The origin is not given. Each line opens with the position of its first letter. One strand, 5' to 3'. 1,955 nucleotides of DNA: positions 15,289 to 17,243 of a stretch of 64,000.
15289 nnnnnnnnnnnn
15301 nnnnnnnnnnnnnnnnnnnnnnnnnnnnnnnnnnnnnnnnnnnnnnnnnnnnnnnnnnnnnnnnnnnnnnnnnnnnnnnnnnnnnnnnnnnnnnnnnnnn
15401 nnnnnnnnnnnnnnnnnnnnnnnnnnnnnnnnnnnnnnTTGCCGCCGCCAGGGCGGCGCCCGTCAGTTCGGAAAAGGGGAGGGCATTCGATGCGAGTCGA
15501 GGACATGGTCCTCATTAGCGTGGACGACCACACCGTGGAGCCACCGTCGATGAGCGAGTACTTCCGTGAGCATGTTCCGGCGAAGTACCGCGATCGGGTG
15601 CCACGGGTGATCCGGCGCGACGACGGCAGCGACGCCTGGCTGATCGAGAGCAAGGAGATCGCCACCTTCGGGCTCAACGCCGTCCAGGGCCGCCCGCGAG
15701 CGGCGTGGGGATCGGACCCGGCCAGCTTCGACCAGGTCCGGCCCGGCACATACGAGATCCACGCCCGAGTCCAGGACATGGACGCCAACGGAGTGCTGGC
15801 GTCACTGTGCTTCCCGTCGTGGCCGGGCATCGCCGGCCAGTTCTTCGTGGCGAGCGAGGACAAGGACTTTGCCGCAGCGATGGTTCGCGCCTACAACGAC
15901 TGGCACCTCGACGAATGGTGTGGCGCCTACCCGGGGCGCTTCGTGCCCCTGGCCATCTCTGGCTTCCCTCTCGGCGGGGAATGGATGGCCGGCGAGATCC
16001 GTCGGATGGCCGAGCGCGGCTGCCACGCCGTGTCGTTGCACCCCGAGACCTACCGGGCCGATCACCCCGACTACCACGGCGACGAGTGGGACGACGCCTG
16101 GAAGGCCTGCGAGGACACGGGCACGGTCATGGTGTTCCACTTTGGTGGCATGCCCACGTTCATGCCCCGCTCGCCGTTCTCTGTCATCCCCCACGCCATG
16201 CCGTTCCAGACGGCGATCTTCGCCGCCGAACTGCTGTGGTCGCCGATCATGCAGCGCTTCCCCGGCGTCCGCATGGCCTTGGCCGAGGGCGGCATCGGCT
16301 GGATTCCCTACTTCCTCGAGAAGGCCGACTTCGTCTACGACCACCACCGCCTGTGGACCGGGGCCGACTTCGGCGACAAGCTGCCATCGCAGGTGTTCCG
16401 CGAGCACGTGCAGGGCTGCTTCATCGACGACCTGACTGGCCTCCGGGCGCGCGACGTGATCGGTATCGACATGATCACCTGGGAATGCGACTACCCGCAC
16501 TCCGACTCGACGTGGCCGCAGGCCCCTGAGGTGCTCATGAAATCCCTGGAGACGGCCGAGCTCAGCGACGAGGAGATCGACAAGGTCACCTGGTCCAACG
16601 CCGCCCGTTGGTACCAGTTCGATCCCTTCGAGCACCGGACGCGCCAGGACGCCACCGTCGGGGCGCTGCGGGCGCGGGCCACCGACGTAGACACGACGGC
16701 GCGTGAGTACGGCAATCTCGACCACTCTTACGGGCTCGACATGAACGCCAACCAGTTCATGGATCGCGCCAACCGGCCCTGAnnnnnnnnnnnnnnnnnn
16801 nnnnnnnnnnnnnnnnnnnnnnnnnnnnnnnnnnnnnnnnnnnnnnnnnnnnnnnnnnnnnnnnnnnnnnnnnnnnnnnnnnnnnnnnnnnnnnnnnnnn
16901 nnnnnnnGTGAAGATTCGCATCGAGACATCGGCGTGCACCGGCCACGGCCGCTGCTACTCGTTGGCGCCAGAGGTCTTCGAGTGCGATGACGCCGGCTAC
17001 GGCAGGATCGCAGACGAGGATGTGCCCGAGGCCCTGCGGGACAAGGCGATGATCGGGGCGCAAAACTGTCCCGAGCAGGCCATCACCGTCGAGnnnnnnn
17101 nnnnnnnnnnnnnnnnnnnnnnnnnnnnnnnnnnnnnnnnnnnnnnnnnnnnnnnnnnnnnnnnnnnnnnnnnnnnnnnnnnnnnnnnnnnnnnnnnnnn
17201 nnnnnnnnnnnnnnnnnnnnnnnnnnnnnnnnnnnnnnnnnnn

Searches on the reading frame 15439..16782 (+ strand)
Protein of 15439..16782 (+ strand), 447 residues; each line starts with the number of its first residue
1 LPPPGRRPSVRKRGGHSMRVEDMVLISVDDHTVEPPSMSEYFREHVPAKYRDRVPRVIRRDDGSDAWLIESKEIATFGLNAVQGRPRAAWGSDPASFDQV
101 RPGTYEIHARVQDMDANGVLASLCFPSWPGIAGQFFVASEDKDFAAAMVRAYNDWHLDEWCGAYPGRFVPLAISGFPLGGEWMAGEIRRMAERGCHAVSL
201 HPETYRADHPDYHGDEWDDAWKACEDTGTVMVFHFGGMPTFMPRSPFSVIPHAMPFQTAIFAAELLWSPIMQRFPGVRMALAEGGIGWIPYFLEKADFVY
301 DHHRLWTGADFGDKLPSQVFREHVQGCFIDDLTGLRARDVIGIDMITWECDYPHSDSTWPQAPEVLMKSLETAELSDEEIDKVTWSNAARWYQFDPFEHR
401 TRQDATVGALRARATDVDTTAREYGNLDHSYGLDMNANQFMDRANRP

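Call 14: search_protein_families(library=pfam, proteins=[window:15439-16782:+], max_evalue=0.001)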
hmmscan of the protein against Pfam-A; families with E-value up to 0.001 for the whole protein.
window:15439-16782:+ (447 aa): 1 family
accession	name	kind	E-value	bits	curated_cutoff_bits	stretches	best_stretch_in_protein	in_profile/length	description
PF04909.20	Amidohydro_2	-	3.4e-27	96.4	26.4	1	106-394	20-289/289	Amidohydrolase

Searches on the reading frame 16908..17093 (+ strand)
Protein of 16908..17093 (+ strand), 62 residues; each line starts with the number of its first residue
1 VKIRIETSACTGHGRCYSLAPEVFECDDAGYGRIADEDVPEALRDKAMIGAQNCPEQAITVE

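Call 62: search_protein_families(library=pfam, proteins=[window:16908-17093:+], max_evalue=0.001)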
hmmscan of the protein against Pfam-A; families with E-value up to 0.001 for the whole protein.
window:16908-17093:+ (62 aa): 2 families
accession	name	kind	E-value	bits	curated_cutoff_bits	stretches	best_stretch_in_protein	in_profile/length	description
PF13459.11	Fer4_15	-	3.1e-14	53.9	22.4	1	3-61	1-66/66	4Fe-4S single cluster domain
PF13370.11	Fer4_13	-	3.6e-11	44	24.5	1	6-61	2-58/58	4Fe-4S single cluster domain of Ferredoxin I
